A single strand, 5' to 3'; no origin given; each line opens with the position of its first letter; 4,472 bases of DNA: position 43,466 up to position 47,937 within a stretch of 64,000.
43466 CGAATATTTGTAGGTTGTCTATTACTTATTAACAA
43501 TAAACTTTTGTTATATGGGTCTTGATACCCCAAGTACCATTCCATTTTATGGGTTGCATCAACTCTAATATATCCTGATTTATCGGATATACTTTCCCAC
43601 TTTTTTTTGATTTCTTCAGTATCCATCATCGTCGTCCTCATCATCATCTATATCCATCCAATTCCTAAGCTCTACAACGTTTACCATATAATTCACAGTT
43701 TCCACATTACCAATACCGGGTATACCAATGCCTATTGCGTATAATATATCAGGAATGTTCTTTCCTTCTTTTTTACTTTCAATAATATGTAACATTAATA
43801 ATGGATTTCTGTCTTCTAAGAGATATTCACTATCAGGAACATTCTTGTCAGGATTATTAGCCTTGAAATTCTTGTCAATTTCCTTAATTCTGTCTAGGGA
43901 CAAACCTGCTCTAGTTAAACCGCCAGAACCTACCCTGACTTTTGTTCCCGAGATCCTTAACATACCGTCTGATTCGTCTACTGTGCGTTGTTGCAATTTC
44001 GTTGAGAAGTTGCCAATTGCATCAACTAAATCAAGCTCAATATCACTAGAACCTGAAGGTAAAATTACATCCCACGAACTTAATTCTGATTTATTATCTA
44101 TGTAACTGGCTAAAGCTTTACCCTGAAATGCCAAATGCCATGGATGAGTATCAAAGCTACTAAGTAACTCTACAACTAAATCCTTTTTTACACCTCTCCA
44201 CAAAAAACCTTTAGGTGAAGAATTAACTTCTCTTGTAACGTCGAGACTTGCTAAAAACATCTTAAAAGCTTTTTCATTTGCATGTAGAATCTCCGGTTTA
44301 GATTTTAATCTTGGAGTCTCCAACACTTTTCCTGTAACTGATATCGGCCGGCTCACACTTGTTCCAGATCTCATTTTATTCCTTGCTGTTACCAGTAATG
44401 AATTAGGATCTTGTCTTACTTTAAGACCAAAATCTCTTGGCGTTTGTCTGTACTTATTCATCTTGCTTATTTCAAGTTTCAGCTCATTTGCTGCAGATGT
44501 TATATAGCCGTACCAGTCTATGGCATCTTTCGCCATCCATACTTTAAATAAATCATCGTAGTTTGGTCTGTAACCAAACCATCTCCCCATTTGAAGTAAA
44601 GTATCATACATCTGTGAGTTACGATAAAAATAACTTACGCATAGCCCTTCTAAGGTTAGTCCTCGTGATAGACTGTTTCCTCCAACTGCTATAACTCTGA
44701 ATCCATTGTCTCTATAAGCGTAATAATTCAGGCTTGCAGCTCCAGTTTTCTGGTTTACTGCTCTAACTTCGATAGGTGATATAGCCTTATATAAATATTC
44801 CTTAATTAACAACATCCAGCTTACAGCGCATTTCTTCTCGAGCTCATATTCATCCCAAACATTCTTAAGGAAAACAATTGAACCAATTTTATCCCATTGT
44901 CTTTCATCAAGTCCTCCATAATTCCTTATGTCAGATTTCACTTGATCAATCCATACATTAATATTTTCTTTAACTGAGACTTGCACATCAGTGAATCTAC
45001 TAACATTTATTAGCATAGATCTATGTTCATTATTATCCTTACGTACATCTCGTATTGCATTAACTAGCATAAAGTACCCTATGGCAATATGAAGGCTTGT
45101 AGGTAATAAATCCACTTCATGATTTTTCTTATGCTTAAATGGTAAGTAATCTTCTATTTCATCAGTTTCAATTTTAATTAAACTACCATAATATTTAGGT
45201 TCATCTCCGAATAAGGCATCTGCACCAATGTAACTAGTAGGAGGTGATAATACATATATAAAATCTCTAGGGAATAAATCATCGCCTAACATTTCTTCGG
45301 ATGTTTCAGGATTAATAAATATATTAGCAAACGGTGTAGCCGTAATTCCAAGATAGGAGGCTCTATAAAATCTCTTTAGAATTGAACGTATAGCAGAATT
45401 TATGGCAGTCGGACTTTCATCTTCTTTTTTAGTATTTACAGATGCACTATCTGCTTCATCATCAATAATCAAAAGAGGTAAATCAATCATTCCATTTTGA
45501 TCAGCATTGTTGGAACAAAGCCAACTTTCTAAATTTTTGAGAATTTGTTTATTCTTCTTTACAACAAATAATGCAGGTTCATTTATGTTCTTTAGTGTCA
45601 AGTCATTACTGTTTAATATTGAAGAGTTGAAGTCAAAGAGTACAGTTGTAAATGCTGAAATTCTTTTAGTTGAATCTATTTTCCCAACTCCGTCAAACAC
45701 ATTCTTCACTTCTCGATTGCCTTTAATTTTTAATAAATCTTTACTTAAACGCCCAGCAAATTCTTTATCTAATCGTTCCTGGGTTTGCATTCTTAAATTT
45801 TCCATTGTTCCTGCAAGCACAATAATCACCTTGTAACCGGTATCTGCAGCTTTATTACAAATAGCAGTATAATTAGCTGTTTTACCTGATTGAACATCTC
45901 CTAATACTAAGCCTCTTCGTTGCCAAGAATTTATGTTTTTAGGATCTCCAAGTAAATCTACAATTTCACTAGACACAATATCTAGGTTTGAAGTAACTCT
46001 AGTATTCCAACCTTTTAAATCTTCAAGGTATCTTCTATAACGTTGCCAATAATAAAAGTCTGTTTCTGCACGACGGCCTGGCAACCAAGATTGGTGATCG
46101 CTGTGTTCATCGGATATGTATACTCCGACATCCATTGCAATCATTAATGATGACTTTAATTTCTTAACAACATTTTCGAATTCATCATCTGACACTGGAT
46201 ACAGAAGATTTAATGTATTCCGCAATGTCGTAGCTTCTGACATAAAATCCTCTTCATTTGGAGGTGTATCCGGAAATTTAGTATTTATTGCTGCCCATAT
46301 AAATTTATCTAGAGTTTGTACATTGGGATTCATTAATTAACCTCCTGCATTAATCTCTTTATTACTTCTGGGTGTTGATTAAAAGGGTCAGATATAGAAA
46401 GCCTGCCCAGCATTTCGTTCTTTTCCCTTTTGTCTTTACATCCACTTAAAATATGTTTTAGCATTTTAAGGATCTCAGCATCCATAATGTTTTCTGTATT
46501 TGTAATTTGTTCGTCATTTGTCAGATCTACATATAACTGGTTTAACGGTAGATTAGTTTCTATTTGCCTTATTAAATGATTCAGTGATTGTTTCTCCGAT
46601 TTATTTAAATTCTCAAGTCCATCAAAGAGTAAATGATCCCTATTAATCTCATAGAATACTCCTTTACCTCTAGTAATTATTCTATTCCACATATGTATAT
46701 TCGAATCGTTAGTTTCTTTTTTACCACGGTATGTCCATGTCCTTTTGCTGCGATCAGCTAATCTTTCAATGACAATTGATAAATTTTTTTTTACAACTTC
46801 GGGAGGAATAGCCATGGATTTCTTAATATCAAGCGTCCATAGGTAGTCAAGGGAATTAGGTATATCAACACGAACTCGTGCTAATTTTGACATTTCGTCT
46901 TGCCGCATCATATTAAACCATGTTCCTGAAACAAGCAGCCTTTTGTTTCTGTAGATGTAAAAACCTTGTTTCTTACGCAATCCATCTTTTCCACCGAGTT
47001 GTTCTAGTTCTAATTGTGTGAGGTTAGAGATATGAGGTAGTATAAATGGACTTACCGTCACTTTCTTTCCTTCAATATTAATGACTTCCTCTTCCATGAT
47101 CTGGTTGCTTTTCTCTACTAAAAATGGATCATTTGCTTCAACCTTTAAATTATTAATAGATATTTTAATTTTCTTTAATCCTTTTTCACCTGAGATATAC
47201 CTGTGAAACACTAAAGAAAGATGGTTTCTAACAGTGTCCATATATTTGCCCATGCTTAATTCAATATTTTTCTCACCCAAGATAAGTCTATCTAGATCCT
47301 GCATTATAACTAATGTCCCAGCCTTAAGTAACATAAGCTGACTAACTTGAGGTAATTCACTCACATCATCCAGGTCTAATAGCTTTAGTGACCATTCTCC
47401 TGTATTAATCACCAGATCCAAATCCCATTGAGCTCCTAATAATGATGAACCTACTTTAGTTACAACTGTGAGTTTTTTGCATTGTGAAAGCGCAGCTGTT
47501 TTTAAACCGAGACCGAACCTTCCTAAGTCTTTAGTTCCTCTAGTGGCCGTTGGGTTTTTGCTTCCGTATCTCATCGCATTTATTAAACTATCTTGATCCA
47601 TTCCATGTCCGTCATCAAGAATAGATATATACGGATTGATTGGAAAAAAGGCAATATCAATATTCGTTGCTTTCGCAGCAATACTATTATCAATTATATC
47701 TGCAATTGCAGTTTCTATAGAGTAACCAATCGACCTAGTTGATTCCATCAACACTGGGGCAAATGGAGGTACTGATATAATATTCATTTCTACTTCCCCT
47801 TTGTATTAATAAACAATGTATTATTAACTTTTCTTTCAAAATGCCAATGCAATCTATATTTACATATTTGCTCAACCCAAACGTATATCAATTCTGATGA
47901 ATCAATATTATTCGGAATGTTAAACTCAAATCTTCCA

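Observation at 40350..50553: Seven-gene candidate defence operon: MazG-like + PLD/SF2-helicase + GHKL ATPase + DEAD-Z1 ATPase + PD-(D/E)xK nuclease + AIPR + 77-aa protein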

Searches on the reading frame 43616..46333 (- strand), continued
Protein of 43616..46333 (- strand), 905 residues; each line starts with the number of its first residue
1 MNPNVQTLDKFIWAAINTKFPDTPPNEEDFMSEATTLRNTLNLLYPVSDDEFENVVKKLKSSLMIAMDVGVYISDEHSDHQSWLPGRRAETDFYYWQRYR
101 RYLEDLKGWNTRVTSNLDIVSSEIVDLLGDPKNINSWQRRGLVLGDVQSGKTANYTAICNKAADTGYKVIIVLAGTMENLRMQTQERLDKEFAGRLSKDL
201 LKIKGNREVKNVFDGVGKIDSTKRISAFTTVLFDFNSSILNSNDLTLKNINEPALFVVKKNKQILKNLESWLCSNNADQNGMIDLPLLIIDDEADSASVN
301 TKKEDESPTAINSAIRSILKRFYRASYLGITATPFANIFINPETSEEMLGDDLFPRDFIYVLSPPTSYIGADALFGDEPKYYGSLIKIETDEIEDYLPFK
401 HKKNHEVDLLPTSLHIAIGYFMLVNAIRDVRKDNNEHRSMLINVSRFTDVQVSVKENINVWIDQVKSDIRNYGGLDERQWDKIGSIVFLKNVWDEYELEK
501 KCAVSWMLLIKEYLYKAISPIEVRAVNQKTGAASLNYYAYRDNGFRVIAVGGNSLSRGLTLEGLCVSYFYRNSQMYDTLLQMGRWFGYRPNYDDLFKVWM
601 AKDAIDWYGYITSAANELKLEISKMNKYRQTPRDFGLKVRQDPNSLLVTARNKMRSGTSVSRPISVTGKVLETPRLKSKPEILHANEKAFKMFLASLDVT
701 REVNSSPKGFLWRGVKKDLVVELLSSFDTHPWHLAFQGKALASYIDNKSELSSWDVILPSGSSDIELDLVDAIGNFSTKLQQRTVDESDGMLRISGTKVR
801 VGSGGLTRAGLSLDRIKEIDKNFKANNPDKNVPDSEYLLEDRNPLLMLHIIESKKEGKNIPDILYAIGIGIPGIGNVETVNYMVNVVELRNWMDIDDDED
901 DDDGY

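Call 36: search_protein_families(library=ncbifam, proteins=[window:43616-46333:-], max_evalue=0.01)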
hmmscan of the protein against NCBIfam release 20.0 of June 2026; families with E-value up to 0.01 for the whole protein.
window:43616-46333:- (905 aa): 1 family
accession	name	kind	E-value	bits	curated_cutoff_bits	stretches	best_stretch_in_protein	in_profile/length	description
NF041933.1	MzaC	equivalog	8.9e-159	530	1500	1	50-763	47-793/806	MZA anti-phage system associated Z1 domain-containing protein MzaC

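Call 37: search_dna_similar(query=window:43616-46333:-, collection=plasmids, mode=protein, max_rows=25, max_evalue=1e-20)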
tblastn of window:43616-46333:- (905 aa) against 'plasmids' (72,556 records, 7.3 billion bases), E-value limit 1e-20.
Records with a match: 32; places in all: 32; records where one place covers at least 80% of the query: 15.
Best place of each record, by identity: <60% 32.
By first word of the organism name: Rhizobium 5; Agrobacterium 3; Streptomyces 3; Azospirillum 2; Hymenobacter 2; Priestia 2; Ensifer 2; Subdoligranulum 1; Acetoanaerobium 1; Shinella 1; and 10 more.
By predicted mobility (MOB-suite, as given by PLSDB): non-mobilizable 23; mobilizable 5; conjugative 4.
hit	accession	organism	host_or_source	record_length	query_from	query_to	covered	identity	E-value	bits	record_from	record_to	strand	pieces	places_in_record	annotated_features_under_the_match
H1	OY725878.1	Subdoligranulum variabile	-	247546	1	893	99%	58.7%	0e+0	1081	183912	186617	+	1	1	record has no annotation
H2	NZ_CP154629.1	Acetoanaerobium noterae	cell culture,Sludge of a digestion ...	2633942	5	892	98%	56.6%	0e+0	1033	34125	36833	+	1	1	none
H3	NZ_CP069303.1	Shinella sp. PSBB067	monoisolate,Minnesota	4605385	55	854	88%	37.4%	6e-143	477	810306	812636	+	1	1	none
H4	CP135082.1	Agrobacterium pusense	Single cell,Heavy rainforest soil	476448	80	887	89%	35.7%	1e-128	435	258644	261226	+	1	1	record has no annotation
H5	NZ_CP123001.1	Neorhizobium petrolearium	single cell,petroleum contaminated soil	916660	80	887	89%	35.4%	2e-128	434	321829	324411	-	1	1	Z1 domain-containing protein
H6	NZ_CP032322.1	Azospirillum argentinense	soil sample,Agricultural field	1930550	14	761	83%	37.4%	6e-128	433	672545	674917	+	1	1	record has no annotation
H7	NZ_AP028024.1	Helicobacter sp. NHP21005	Felis catus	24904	27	888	95%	32.4%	1e-98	347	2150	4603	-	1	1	Z1 domain-containing protein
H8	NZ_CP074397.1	Agrobacterium salinitolerans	Cotton,tiaaue sample,root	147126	79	888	90%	33.1%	1e-115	397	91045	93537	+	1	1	Z1 domain-containing protein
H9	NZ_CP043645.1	Hymenobacter sp. NBH84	pure culture,soil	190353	51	892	93%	31.8%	2e-112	388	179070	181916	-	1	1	Z1 domain-containing protein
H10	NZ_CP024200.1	Thalassospira marina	-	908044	78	773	77%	38.2%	4e-124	422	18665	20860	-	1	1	Z1 domain-containing protein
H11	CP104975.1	Devosia sp. A8/3-2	Oxytropis tragacanthoides,cell ...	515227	1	688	73%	40.2%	5e-126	501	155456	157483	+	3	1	Z1 domain-containing protein (x2) | hypothetical protein (x2)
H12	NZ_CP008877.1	Terribacillus goriensis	Cryptomeria japonica var. sinensis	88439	68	888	91%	31.4%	1e-88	317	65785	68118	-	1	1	Z1 domain-containing protein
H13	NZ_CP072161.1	Rhizobium sp. B230/85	Himalayan blackberry,cell culture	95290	35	761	80%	34.3%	3e-111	384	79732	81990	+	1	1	Z1 domain-containing protein | hypothetical protein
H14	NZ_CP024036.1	Priestia aryabhattai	single cell,enriched culture of compost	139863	73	827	83%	33.0%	2e-92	328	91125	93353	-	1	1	Z1 domain-containing protein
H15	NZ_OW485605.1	Rhodovastum atsumiense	-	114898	95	885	87%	31.2%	1e-94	335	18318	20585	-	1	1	Z1 domain-containing protein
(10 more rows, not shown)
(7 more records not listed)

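Call 45: search_protein_families(library=ncbifam, proteins=[L163:6776-8332:+, L163:8413-9894:+, L154:1569-3098:+, L081:6454-8274:+, L083:7919-8227:+, L081:16039-16365:+], max_evalue=0.001)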
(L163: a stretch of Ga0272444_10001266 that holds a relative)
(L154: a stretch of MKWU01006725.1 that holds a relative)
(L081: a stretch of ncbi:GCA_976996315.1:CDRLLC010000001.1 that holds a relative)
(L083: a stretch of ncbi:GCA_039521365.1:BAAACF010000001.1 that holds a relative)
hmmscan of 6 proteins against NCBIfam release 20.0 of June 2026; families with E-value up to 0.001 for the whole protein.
L163:6776-8332:+ (518 aa): 2 families
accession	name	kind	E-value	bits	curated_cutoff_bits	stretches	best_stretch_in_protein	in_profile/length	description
TIGR00675.1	dcm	superfamily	8.6e-46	157.1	100.65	2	56-258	1-174/329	DNA (cytosine-5-)-methyltransferase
NF007772.0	PRK10458.1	subfamily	1.1e-10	40.8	710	1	55-253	90-295/472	DNA cytosine methylase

L163:8413-9894:+ (493 aa): 8 families
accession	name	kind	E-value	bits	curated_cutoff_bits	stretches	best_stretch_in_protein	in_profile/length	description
NF041932.1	MzaB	equivalog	4.9e-107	358.2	850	1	13-484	1-480/480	MZA anti-phage system associated ATPase MzaB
NF050001.1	restrict_BbrUII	equivalog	2.8e-09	36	550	1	26-186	23-189/659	BbrUII/HgiDII family restriction enzyme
NF000953.0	PRK00095.2-4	equivalog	7e-07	28.5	693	1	27-117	26-117/611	DNA mismatch repair endonuclease MutL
TIGR00585.2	mutl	equivalog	1.9e-06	27.1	180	1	30-82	27-79/555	DNA mismatch repair endonuclease MutL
NF000949.0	PRK00095.1-2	equivalog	8.3e-06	25.1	750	1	28-118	31-123/634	DNA mismatch repair endonuclease MutL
NF000951.0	PRK00095.2-1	equivalog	6.5e-05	21.8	391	1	23-125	24-127/559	DNA mismatch repair endonuclease MutL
NF000950.0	PRK00095.1-3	equivalog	7.4e-05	21.3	756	1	30-84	30-84/641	DNA mismatch repair endonuclease MutL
NF000952.0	PRK00095.2-2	subfamily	8.7e-05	21.2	840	1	30-93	29-92/623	DNA mismatch repair endonuclease MutL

L154:1569-3098:+ (509 aa): 2 families
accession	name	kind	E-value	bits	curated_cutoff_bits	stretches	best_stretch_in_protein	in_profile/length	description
TIGR00675.1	dcm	superfamily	8.6e-37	127.5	100.65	2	122-253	61-165/329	DNA (cytosine-5-)-methyltransferase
NF007772.0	PRK10458.1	subfamily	4.4e-18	65.1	710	1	113-274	161-312/472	DNA cytosine methylase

L081:6454-8274:+ (606 aa): 2 families
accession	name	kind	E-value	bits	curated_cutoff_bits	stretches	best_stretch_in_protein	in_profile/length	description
TIGR00675.1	dcm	superfamily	4.3e-51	174.5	100.65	2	25-154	1-113/329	DNA (cytosine-5-)-methyltransferase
NF007772.0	PRK10458.1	subfamily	1.2e-13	50.5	710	1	19-156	85-233/472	DNA cytosine methylase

L083:7919-8227:+ (102 aa): 0 families

L081:16039-16365:+ (108 aa): 0 families

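Call 53: search_protein_families(library=pfam, proteins=[L132:5812-8301:+, L132:4629-5168:+, L132:2246-4540:+, L102:4650-8213:+, L087:17826-19790:+, L130:11942-12289:+, L139:6820-8373:+, L139:2853-4088:+, L101:18122-19822:+, L114:15495-16280:+], max_evalue=0.001)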
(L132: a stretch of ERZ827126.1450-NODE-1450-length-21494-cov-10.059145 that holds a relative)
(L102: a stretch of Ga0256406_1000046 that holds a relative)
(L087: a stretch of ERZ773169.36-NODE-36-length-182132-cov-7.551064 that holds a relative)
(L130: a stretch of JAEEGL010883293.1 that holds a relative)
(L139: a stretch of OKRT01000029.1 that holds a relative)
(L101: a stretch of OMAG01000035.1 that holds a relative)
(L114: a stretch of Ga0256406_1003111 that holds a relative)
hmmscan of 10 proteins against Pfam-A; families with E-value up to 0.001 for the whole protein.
L132:5812-8301:+ (829 aa): 5 families
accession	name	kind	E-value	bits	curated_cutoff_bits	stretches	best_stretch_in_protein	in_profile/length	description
PF04851.21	ResIII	-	5e-40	137.5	22.5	1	221-370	2-164/164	Type III restriction enzyme, res subunit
PF00271.37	Helicase_C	-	1e-15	58.4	23.5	1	440-547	4-108/110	Helicase conserved C-terminal domain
PF13091.12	PLDc_2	-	9.7e-14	51.8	27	1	51-161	6-115/132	PLD-like domain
PF00270.35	DEAD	-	3.5e-09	37.1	26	1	243-369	15-161/167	DEAD/DEAH box helicase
PF18766.7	SWI2_SNF2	-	5.8e-08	33.1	26.7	1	244-423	20-210/221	SWI2/SNF2 ATPase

L132:4629-5168:+ (179 aa): 0 families

L132:2246-4540:+ (764 aa): 3 families
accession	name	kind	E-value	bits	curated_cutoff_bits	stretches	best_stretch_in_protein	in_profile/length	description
PF00795.27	CN_hydrolase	-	7.6e-10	39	23.2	1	350-522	22-201/256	Carbon-nitrogen hydrolase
PF04480.18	DUF559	-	2.9e-05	24.4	20.6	0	189-221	35-69/109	Protein of unknown function (DUF559)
PF23913.1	DUF7255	-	0.00022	21.4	27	0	176-229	2-52/156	Family of unknown function (DUF7255)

L102:4650-8213:+ (1187 aa): 6 families
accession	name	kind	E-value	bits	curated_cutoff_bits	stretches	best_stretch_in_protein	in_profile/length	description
PF04851.21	ResIII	-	9.9e-31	107.3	22.5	1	417-608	2-163/164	Type III restriction enzyme, res subunit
PF08463.15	EcoEI_R_C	-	1.9e-28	100.1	24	1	1003-1174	1-163/163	EcoEI R protein C-terminal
PF18766.7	SWI2_SNF2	-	7.1e-14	52.4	26.7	1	422-635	1-187/221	SWI2/SNF2 ATPase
PF00271.37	Helicase_C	-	1.8e-09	38.2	23.5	1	710-818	11-109/110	Helicase conserved C-terminal domain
PF00270.35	DEAD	-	4e-08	33.6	26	1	421-568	2-130/167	DEAD/DEAH box helicase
PF13643.11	DUF4145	-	9.9e-07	29.2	23.1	1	60-140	3-76/88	Domain of unknown function (DUF4145)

L087:17826-19790:+ (654 aa): 3 families
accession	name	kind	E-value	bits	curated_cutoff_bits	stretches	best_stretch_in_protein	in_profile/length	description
PF09848.15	SLFN-g3_helicase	-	1.5e-77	261.7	24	1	234-622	1-353/354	Schlafen group 3, DNA/RNA helicase domain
PF13401.12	AAA_22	-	0.00015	22.5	27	1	232-349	3-106/130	AAA domain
PF04851.21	ResIII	-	0.00082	19.8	22.5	0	219-340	10-140/164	Type III restriction enzyme, res subunit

L130:11942-12289:+ (115 aa): 1 family
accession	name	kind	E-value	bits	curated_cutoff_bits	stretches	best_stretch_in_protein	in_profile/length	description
PF13443.12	HTH_26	-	9.9e-19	67.8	22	1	54-112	1-61/63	Cro/C1-type HTH DNA-binding domain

L139:6820-8373:+ (517 aa): 2 families
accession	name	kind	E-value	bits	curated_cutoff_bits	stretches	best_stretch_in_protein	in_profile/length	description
PF09254.17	FokI_cleav_dom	-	2.2e-15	57.1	25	1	358-509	26-186/188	FokI, cleavage domain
PF09491.16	RE_AlwI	-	3.1e-09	36.8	23.1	1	74-274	1-204/441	AlwI restriction endonuclease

L139:2853-4088:+ (411 aa): 4 families
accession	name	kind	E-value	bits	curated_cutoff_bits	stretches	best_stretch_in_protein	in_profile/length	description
PF00293.34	NUDIX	-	2e-15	57.4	21.1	1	6-122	5-117/134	NUDIX domain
PF14815.12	NUDIX_4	-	6.8e-12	45.6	35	1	29-122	21-108/113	NUDIX domain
PF13091.12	PLDc_2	-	6.1e-11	42.7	27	1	207-325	17-132/132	PLD-like domain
PF09565.16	RE_NgoFVII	-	3.2e-05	23.7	23.8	1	190-305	9-132/162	NgoFVII restriction endonuclease N-terminal PLD domain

L101:18122-19822:+ (566 aa): 0 families

L114:15495-16280:+ (261 aa): 1 family
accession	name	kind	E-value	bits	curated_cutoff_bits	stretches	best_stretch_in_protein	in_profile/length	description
PF13391.12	HNH_2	-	1.1e-12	48.1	21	1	153-206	1-66/66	HNH endonuclease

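Call 81: search_protein_families(library=pfam, proteins=[L114:7574-8191:+, L114:6145-6516:+, L128:10095-11264:+, L128:11286-13145:+], max_evalue=0.001)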
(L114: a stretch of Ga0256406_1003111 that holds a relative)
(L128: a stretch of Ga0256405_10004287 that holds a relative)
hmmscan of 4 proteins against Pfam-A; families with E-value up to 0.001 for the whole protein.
L114:7574-8191:+ (205 aa): 1 family
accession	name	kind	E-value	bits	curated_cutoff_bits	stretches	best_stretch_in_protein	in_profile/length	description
PF20731.2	RE_NgoFVII_C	-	2.6e-25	89.4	23.8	1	49-166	17-130/131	NgoFVII C-terminal B3-like DNA-binding domain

L114:6145-6516:+ (123 aa): 1 family
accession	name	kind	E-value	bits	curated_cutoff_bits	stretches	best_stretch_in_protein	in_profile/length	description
PF13443.12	HTH_26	-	2.3e-17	63.4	22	1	48-106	2-62/63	Cro/C1-type HTH DNA-binding domain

L128:10095-11264:+ (390 aa): 2 families
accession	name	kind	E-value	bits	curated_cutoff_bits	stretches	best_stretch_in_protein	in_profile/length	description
PF20731.2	RE_NgoFVII_C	-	2.7e-32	112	23.8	1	204-346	2-130/131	NgoFVII C-terminal B3-like DNA-binding domain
PF09565.16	RE_NgoFVII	-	5.5e-31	107.5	23.8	1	24-174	9-160/162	NgoFVII restriction endonuclease N-terminal PLD domain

L128:11286-13145:+ (620 aa): 1 family
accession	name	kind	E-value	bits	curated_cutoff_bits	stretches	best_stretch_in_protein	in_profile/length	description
PF10593.14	Z1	-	8.8e-29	101.1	25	1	252-446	2-206/228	Z1 domain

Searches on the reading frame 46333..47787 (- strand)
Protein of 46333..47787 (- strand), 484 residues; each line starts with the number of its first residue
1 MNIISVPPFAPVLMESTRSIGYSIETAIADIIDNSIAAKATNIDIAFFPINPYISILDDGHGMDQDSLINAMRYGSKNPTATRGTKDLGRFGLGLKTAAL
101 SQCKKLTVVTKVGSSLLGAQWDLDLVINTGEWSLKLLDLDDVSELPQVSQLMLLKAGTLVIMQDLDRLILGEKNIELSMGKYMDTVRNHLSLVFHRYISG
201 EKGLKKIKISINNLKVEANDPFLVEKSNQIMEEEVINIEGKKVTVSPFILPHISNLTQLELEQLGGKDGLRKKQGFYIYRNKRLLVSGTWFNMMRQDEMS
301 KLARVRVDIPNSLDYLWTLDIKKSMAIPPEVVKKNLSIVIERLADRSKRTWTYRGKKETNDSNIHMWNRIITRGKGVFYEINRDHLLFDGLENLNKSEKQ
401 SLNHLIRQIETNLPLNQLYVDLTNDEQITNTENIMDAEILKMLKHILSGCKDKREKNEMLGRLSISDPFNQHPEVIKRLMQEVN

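Call 4: search_protein_families(library=pfam, proteins=[window:46333-47787:-], max_evalue=0.01)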
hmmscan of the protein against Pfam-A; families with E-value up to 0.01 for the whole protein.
window:46333-47787:- (484 aa): 2 families
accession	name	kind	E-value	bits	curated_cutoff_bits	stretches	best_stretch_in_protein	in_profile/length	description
PF13589.12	HATPase_c_3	-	2.9e-33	115.2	25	1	22-149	1-128/137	Histidine kinase-, DNA gyrase B-, and HSP90-like ATPase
PF02518.31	HATPase_c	-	0.0042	18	26.4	1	24-98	6-80/111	Histidine kinase-, DNA gyrase B-, and HSP90-like ATPase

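Call 5: search_protein_families(library=padloc, proteins=[window:46333-47787:-], max_evalue=0.01)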
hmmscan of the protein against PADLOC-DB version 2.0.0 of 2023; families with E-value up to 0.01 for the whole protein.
window:46333-47787:- (484 aa): 1 family
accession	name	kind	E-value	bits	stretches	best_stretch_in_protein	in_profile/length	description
PDLC02204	MzaB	-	1.4e-84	282.3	1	5-481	6-493/500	-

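Call 36: search_protein_families(library=ncbifam, proteins=[window:46333-47787:-], max_evalue=0.01)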
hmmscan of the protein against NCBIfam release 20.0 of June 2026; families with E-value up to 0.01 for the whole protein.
window:46333-47787:- (484 aa): 5 families
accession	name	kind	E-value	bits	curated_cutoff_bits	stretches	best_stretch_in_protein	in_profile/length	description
NF041932.1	MzaB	equivalog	1.7e-98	330.1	850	1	14-479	2-478/480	MZA anti-phage system associated ATPase MzaB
NF050001.1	restrict_BbrUII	equivalog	1.7e-06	26.9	550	1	26-173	23-175/659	BbrUII/HgiDII family restriction enzyme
NF000951.0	PRK00095.2-1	equivalog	2.1e-05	23.4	391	1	23-110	24-113/559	DNA mismatch repair endonuclease MutL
TIGR00585.2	mutl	equivalog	8.7e-05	21.6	180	1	27-72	24-70/555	DNA mismatch repair endonuclease MutL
NF047352.1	P_loop_sacsin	domain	0.0068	16.8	50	0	28-99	4-71/80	sacsin N-terminal ATP-binding-like domain-containing protein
